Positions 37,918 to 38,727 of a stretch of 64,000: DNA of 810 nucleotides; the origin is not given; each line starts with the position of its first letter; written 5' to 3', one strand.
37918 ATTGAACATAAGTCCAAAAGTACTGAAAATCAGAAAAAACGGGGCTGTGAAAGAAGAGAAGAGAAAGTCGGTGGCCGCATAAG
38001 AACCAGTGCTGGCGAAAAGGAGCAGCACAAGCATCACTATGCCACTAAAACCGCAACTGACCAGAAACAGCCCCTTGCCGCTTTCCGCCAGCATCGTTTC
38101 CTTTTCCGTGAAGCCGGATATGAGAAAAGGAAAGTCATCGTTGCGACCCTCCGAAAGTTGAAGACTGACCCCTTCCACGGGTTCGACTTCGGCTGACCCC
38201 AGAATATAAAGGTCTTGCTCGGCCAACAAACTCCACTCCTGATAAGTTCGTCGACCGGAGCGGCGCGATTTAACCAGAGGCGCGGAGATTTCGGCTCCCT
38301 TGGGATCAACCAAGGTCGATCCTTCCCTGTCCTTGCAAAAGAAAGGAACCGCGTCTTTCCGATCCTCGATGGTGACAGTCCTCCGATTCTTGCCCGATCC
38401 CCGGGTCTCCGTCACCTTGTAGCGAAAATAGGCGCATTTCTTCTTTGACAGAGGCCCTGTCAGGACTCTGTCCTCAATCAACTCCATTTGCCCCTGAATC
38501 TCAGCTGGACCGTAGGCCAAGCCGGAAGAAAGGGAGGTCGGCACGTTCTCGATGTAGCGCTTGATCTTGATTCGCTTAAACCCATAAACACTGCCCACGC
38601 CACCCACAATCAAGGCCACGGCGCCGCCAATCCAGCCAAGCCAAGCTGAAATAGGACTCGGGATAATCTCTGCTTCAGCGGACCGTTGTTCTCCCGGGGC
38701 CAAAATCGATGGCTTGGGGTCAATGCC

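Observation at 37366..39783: Single 805-aa polypeptide fusing two GIDE-like modules with a LemA domain, plus an N-terminal CX3CX3CX3C cysteine ladder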

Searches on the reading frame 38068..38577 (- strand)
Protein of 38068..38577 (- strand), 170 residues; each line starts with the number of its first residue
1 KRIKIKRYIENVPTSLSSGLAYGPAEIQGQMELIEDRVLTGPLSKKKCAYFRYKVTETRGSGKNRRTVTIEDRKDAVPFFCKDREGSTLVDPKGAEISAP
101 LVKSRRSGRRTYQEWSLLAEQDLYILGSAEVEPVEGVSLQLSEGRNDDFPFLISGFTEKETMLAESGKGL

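Call 49: search_protein_representatives(alignment_id=A2)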
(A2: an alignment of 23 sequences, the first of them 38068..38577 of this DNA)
Query: 23 sequences, 170 profile positions. Proteins with E-value up to 0.001 (for the whole library): 5920; up to 1e-10: 2729; up to 1e-30: 184. The best 150 are listed.
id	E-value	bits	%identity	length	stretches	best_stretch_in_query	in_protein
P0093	3.8e-88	309.6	-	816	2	2-170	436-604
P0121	5.8e-87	305.7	-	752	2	1-170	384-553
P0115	4.0e-86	303.0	-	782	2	1-170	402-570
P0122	2.0e-85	300.7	-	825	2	1-169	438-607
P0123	3.4e-85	300.0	-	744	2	2-170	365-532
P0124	4.6e-85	299.5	-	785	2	1-170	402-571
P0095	5.0e-84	296.1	-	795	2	1-170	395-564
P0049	5.9e-84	295.9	-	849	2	1-170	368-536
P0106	9.9e-83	291.9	-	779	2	1-170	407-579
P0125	1.0e-82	291.9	-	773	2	1-170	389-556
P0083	2.1e-82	290.9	-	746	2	1-170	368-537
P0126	4.3e-82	289.8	-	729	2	1-170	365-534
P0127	9.5e-82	288.7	-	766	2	1-170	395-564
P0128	2.0e-81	287.7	-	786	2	1-170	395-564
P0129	2.2e-81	287.5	-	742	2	3-170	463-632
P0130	5.3e-81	286.3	-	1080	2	1-170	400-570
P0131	8.8e-81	285.6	-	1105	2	1-169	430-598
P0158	2.5e-73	261.3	-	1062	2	1-168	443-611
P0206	3.5e-58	212.1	-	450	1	2-167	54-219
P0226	2.0e-51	190.1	-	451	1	1-168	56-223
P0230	3.3e-50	186.1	-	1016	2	1-170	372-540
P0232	1.7e-47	177.3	-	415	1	2-170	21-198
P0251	5.3e-37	143.1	-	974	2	3-170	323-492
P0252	6.6e-37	142.8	-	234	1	4-164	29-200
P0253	1.3e-36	141.8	-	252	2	2-103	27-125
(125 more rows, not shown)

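Call 52: search_protein_families(library=pfam, proteins=[P0232, P0252, P0253, P0130, P0131, P0158, P0230, P0251], max_evalue=0.001)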
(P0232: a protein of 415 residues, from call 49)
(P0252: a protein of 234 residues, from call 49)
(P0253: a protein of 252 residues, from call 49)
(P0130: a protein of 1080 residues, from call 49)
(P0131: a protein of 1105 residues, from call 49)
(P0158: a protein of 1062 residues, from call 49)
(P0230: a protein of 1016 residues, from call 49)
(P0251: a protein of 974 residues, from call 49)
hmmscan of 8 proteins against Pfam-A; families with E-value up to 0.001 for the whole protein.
P0232 (415 aa): 2 families
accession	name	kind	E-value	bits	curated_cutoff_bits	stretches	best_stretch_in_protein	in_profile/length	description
PF04011.17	LemA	-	6.1e-32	110.9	26.2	1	261-407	2-147/149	LemA family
PF12483.13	GIDE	-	1.6e-07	31.4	23.6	1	73-192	5-137/160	E3 Ubiquitin ligase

P0252 (234 aa): 1 family
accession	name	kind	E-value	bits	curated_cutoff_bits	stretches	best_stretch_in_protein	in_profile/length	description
PF12483.13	GIDE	-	2.5e-16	60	23.6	2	83-131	3-55/160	E3 Ubiquitin ligase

P0253 (252 aa): 1 family
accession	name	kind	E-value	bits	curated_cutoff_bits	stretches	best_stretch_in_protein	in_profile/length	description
PF12483.13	GIDE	-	3.1e-16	59.7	23.6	1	79-239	9-157/160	E3 Ubiquitin ligase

P0130 (1080 aa): 2 families
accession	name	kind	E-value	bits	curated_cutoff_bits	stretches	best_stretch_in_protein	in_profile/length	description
PF04011.17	LemA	-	1.8e-37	128.9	26.2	1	632-780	1-147/149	LemA family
PF12483.13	GIDE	-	9.7e-09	35.3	23.6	0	90-132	5-49/160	E3 Ubiquitin ligase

P0131 (1105 aa): 2 families
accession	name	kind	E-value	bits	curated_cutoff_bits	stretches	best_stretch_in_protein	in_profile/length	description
PF04011.17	LemA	-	5e-38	130.7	26.2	1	661-802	1-140/149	LemA family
PF12483.13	GIDE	-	1.6e-17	63.8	23.6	1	486-608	9-152/160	E3 Ubiquitin ligase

P0158 (1062 aa): 2 families
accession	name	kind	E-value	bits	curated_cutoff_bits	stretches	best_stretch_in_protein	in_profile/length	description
PF04011.17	LemA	-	3.2e-27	95.6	26.2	1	675-815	1-139/149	LemA family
PF12483.13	GIDE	-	1.2e-14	54.5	23.6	1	553-628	85-157/160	E3 Ubiquitin ligase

P0230 (1016 aa): 4 families
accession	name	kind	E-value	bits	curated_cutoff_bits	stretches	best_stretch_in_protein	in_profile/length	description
PF04011.17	LemA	-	1.6e-29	103.1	26.2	1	603-742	3-147/149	LemA family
PF12483.13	GIDE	-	1.2e-23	83.8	23.6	2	428-549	10-152/160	E3 Ubiquitin ligase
PF05099.18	TerB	-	9.1e-15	55.4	24.4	2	779-880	10-107/118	Tellurite resistance protein TerB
PF04391.17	DUF533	-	0.00057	19.9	29.6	0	899-933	65-99/178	Protein of unknown function (DUF533)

P0251 (974 aa): 2 families
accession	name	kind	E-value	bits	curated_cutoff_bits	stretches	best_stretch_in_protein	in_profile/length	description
PF04011.17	LemA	-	4e-34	118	26.2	1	554-705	1-149/149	LemA family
PF12483.13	GIDE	-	0.00024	21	23.6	0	433-490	85-141/160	E3 Ubiquitin ligase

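Call 53: find_homologous_proteins(query=P0253, max_evalue=0.00001)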
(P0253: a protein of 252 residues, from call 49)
Query P0253 (252 aa): 447 proteins with E <= 0.00001 among 896 candidates; the best 120 are listed.
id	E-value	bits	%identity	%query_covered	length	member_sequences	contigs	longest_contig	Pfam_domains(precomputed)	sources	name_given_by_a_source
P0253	1.2e-166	570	100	100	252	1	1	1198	PF12483.14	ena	-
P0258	5.9e-138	476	86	99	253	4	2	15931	PF12483.14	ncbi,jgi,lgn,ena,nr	ncbi:MAG TPA: GIDE domain-containing protein [archaeon]|jgi:hypothetical protein|nr:GIDE domain-cont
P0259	5.2e-137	473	84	99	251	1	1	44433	PF12483.14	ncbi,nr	ncbi:MAG: GIDE domain-containing protein [Candidatus Aenigmarchaeota archaeon]|nr:GIDE domain-contai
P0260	8.4e-137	472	83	99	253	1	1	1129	PF12483.14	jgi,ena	-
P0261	8.7e-137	472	83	99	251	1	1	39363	PF12483.14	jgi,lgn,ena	-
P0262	2.0e-136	471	81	100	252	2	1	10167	PF12483.14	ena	-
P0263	2.9e-136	471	80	100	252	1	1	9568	PF12483.14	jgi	jgi:hypothetical protein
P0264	1.4e-135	468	81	99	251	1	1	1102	PF12483.14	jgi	-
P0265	9.7e-135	466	81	100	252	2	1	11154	PF12483.14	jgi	jgi:hypothetical protein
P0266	5.1e-134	463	81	98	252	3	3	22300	PF12483.14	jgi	jgi:hypothetical protein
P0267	4.9e-132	457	81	99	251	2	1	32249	PF12483.14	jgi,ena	-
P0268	7.7e-132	456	81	98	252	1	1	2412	PF12483.14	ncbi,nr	ncbi:MAG: E3 ubiquitin ligase family protein [Candidatus Aenigmarchaeota archaeon]|nr:E3 ubiquitin l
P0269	1.7e-131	455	78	100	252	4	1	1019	PF12483.14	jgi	-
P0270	5.9e-124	430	73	98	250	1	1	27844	PF12483.14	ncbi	ncbi:MAG: GIDE domain-containing protein [Candidatus Aenigmatarchaeota archaeon]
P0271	7.2e-122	423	75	100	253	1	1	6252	PF12483.14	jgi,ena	-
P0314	6.0e-74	266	52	94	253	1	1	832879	PF12483.14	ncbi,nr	ncbi:MAG: hypothetical protein JSV92_04320 [archaeon]|nr:MAG: hypothetical protein JSV92_04320 [arch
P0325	2.8e-72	261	50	98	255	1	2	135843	PF12483.14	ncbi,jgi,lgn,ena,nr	ncbi:hypothetical protein COV19_00355 [Candidatus Woesearchaeota archaeon CG10_big_fil_rev_8_21_14_0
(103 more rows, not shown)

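Call 54: find_encoding_contigs(protein=P0259, flank=4000, max_places=1)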
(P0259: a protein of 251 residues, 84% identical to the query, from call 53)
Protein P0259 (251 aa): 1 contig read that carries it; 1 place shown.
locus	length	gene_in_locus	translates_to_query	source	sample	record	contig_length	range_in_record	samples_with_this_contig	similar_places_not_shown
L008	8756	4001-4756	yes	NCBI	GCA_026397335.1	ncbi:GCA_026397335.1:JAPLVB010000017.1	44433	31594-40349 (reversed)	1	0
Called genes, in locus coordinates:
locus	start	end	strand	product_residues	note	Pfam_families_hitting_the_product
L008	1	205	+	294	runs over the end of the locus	PF01008:IF-2B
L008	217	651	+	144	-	PF13527:Acetyltransf_9 (weak), PF13673:Acetyltransf_10, PF00583:Acetyltransf_1, PF23209:IDM1_C (weak), PF13508:Acetyltransf_7, PF14542:Acetyltransf_CG (weak)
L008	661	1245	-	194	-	PF04011:LemA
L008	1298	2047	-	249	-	PF00149:Metallophos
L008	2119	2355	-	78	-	-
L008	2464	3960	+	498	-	PF01935:DUF87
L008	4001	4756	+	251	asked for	PF12483:GIDE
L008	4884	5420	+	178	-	PF01936:NYN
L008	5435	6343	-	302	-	PF00892:EamA, PF06027:SLC35F, PF00892:EamA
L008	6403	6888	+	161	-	PF24885:TPR_NPHP3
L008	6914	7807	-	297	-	-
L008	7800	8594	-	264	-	PF00753:Lactamase_B, PF12706:Lactamase_B_2 (weak)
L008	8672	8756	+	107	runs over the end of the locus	-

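Call 55: find_encoding_contigs(protein=P0314, flank=4000, max_places=1)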
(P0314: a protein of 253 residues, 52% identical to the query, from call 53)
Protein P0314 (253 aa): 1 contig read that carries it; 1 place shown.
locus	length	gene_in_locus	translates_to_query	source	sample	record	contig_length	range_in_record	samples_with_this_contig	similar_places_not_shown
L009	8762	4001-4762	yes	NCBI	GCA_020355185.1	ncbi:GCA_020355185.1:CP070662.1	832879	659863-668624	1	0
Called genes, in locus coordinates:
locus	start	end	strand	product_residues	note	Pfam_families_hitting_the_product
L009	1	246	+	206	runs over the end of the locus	PF01963:TraB_PrgY_gumN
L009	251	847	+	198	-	PF02163:Peptidase_M50 (weak)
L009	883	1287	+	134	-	-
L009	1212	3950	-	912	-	PF00690:Cation_ATPase_N, PF00122:E1-E2_ATPase, PF13246:Cation_ATPase, PF00702:Hydrolase, PF00689:Cation_ATPase_C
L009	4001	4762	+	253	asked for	PF12483:GIDE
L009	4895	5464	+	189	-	PF04011:LemA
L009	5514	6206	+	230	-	-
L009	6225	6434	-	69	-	PF18898:DUF5654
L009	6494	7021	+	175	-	PF12917:YfbR-like, PF13023:HD_3, PF01966:HD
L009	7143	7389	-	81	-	-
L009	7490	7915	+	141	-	PF01917:Flagellin_arch-type (weak)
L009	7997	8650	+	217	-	PF23960:DUF7289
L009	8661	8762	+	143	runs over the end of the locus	-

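Call 56: find_encoding_contigs(protein=P0325, flank=4000, max_places=1)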
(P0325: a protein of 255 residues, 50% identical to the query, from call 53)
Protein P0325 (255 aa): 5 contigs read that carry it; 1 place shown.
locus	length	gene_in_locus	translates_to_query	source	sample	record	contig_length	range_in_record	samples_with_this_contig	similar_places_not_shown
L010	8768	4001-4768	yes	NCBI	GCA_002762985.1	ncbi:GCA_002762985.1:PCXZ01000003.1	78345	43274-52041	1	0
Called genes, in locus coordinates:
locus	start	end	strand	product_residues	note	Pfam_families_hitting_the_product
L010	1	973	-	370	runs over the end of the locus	PF04015:DUF362, PF00037:Fer4 (weak), PF12797:Fer4_2 (faint), PF12837:Fer4_6 (faint), PF12838:Fer4_7 (weak)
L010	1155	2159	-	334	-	PF00044:Gp_dh_N, PF02800:Gp_dh_C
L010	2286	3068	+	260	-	PF01255:Prenyltransf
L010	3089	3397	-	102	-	-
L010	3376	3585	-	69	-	-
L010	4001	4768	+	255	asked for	PF12483:GIDE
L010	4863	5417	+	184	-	PF04011:LemA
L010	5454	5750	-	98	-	PF04014:MazE_antitoxin (weak)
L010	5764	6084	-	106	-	-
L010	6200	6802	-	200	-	PF01871:AMMECR1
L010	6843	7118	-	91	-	PF01193:RNA_pol_L (weak), PF13656:RNA_pol_L_2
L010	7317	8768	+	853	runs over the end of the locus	-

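Call 59: find_related_loci(query=A4, collection=genome_contigs, flank=4000)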
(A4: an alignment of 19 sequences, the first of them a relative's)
Query A4 (252 aa) in genome_contigs; peptide patterns used: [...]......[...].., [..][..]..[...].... (x = any residue, [..] = any of these).
466 stretches matched a pattern; 401 encode a relative of the query (tblastn E <= 1e-3); the best 80 are kept; 80 distinct loci.
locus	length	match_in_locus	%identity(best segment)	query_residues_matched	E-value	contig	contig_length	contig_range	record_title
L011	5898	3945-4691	86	4-252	1e-143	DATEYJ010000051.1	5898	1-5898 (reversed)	MAG TPA_asm: archaeon isolate SMAG_U8442 k141_131012, whole genome shotgun sequence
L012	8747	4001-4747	84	1-249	8e-142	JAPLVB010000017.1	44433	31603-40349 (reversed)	MAG: Candidatus Aenigmatarchaeota archaeon isolate LacPavin_0920_SED5_MAG_47_10 LacPavin_0920_SED5_scaffold_666574, whol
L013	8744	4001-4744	73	1-248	3e-129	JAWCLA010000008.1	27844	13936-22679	MAG: Candidatus Aenigmatarchaeota archaeon isolate JZ-2_201705_bins_163 JZ-2_201705_bins_163_scaffold_8, whole genome sh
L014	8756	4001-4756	66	1-252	2e-115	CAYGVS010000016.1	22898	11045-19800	MAG TPA_asm: uncultured archaeon isolate ERP119294_co1_457 genome assembly, contig: NODE_2681_length_22898_cov_7.642079,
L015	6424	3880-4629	63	4-252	7e-110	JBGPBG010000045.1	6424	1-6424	MAG: Candidatus Aenigmatarchaeota archaeon isolate OBJ_0618_130150_110 k141_7837768_length_6424_cov_8.0014, whole genome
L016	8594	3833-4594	52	1-252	4e-83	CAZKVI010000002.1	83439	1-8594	MAG TPA_asm: uncultured Methanosarcinales archaeon isolate SRP077602_co2_3 genome assembly, contig: NODE_397_length_8343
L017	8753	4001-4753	52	1-247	7e-82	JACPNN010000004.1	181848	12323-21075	MAG: Candidatus Aenigmatarchaeota archaeon isolate NC_groundwater_576_Ag_S-0.2um_47_17 S36_SO-2_scaffold_88494, whole ge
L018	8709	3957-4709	51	5-248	2e-80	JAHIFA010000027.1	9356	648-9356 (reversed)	MAG: Nanoarchaeota archaeon isolate KR11_0.1_MetaG.mb.55 KR11_0.1_MetaG.mb.55_k141_218092, whole genome shotgun sequence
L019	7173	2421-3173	51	2-252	4e-80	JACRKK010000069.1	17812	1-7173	MAG: Candidatus Woesearchaeota archaeon isolate NC_groundwater_1853_Pr3_B-0.1um_45_12 SR-2_scaffold_141_2313400, whole g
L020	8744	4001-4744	50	1-247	1e-78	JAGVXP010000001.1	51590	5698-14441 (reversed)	Candidatus Woesearchaeota archaeon isolate RIFCSPHIGHO2_02_FULL_36_13 rifcsphigho2_02_scaffold_778, whole genome shotgun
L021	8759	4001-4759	49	1-249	9e-79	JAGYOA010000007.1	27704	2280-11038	Candidatus Woesearchaeota archaeon isolate M55A3 7, whole genome shotgun sequence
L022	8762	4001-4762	50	1-249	1e-77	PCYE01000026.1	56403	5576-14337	MAG: Candidatus Woesearchaeota archaeon CG10_big_fil_rev_8_21_14_0_10_33_12 CG10_8_21_14_0.10_scaffold_1129_c, whole gen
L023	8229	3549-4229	55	11-234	6e-77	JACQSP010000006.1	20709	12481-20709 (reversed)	MAG: Candidatus Woesearchaeota archaeon isolate NC_groundwater_1388_Ag_S-0.2um_34_95 S_p2_S4_coassembly_k141_415201, who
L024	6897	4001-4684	52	27-252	1e-76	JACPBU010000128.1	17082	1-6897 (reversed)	MAG: Candidatus Woesearchaeota archaeon isolate NC_groundwater_265_Ag_S-0.2um_45_7 S5_GD2017_2_S2_scaffold_3706, whole g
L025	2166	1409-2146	51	4-247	6e-79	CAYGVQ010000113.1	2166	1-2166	MAG TPA_asm: uncultured archaeon isolate ERP119294_co3_274 genome assembly, contig: NODE_87022_length_2166_cov_10.163430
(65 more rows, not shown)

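Call 62: predict_structure(alignment_id=A2)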
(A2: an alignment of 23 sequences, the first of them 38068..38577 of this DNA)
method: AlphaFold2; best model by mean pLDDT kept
length: 170 residues; sequences in the alignment: 23
mean_pLDDT: 85.4   pTM: 0.77
mean pLDDT of the five models: 85.4, 85.2, 84.4, 83.9, 83.2
residues with pLDDT >= 90: 102; 70-90: 44; 50-70: 8; < 50: 16
segments of 3 or more residues with pLDDT < 50: 1-16
pLDDT, mean of each block of 10 residues (from residue 1): 34 47 87 96 97 97 94 98 91 95 97 98 92 80 79 92 78
secondary structure, 60 per line:
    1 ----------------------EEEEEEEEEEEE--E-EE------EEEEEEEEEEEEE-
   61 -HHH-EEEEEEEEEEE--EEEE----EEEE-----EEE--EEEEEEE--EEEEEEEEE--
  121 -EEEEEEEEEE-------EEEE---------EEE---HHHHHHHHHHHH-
elements in order: E23-34 E47-59 E66-76 E79-82 E87-90 E96-98 E101-107 E110-118 E122-131 E139-142 E152-154 H158-169

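Call 65: fold_search(model_id=the predicted structure, library=pdb)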
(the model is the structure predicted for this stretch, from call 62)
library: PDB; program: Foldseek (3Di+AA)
matches with E <= 10: 1409; with E <= 0.001: 0
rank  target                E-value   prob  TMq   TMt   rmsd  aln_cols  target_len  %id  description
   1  9ivj_H                1.4e-02  0.11  0.11  0.13  18.2       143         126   13  Cryo-EM structure of EBV gH/gL/gp42 in complex with fab 4G12 (released 2026-01-28)
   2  8d4r_D                1.5e-02  0.14  0.13  0.12  18.6       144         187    8  Crystal Structure of Mosaic HIV-1 Envelope (MosM3.2) in Complex with antibodies PGT124 and 35O22 at 3.8 Angstrom (released 2023-12-13)
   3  8tvh_F                1.7e-02  0.12  0.13  0.14  17.2       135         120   12  Langya henipavirus postfusion F protein in complex with 4G5 Fab, local refinement of the viral membrane proximal regio (released 2024-05-08)
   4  6ck9_D                1.8e-02  0.14  0.13  0.16  17.7       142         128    8  Crystal Structure of HIV-1 ConC_Base0 Prefusion Env Trimer in Complex with Human Antibody Fragment 3H109L and 35O22 va (released 2018-04-25)
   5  8ult_H                1.8e-02  0.08  0.11  0.11  18.8       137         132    9  Cryo-EM structure of the BG505 SOSIPv2 in complex with bNAb 04_A06 Fabs (released 2025-04-16)
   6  7x7t_C                1.9e-02  0.12  0.13  0.14  18.5       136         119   11  Cryo-EM structure of SARS-CoV-2 spike protein in complex with three nAbs X01, X10 and X17 (released 2022-08-17)
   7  7uja_E                1.9e-02  0.10  0.10  0.13  17.2       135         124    9  Cryo-EM structure of Human respiratory syncytial virus F variant (construct pXCS847A) (released 2023-04-19)
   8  7k8x_D                2.1e-02  0.12  0.13  0.15  16.7       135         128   10  Structure of the SARS-CoV-2 S 2P trimer in complex with the human neutralizing antibody Fab fragment, C121 (State 1) (released 2020-10-21)
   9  6mtj_D                2.1e-02  0.10  0.11  0.13  18.0       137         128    9  Crystal Structure of HIV-1 BG505 SOSIP.664 Prefusion Env Trimer Bound to Small Molecule HIV-1 Entry Inhibitor BMS-3788 (released 2019-01-16)
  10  8dyt_A                2.2e-02  0.10  0.11  0.14  17.6       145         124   14  Cryo-EM structure of 227 Fab in complex with (NPNA)8 peptide (released 2023-08-02)
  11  9cu5_D                2.5e-02  0.12  0.13  0.15  19.4       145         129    8  LJF-085 Fab in complex with HIV Env JRFL NFL TD CC3+ trimer and 35O22 Fab (released 2025-05-21)
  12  5boz_I                2.9e-02  0.09  0.11  0.13  18.0       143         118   12  Ricin A chain bound to camelid nanobody (VHH9)(E1) (released 2016-12-07)
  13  9m72_A                2.9e-02  0.08  0.12  0.12  17.2       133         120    8  ASFV p15 in complex with Fab 4E2 (released 2026-03-18)
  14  7x90_E                2.9e-02  0.08  0.12  0.13  18.4       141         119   12  The SARS-CoV-2 receptor binding domain bound with the Fab fragment of a human neutralizing antibody Ab326 (released 2022-12-07)
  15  9ehm_I                3.4e-02  0.07  0.09  0.11  17.8       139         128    9  Structure of HIV-1 BG505 SOSIP.664 Env trimer in complex with IOMAmin5 and 10-1074 Broadly Neutralizing Antibodies - C (released 2025-05-21)
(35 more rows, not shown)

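Call 87: find_homologous_proteins(query=P0232, max_evalue=1e-10)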
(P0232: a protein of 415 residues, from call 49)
Query P0232 (415 aa): 2 proteins with E <= 1e-10 among 8000 candidates.
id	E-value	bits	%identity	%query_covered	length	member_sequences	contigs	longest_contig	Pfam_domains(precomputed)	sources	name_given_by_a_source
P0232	9.1e-270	912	100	100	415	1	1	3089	PF12483.14,PF04011.18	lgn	-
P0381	5.7e-71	257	49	71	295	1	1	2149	PF04011.18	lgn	-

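Call 88: find_encoding_contigs(protein=P0232, flank=2000, max_places=2)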
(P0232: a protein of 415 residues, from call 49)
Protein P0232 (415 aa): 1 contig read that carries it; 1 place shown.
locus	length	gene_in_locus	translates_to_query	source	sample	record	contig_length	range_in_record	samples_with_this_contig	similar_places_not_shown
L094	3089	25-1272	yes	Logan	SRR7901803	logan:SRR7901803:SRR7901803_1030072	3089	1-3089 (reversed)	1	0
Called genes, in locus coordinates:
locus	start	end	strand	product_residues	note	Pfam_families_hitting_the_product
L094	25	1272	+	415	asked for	PF12483:GIDE (weak), PF04011:LemA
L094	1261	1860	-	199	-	PF04011:LemA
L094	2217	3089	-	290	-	?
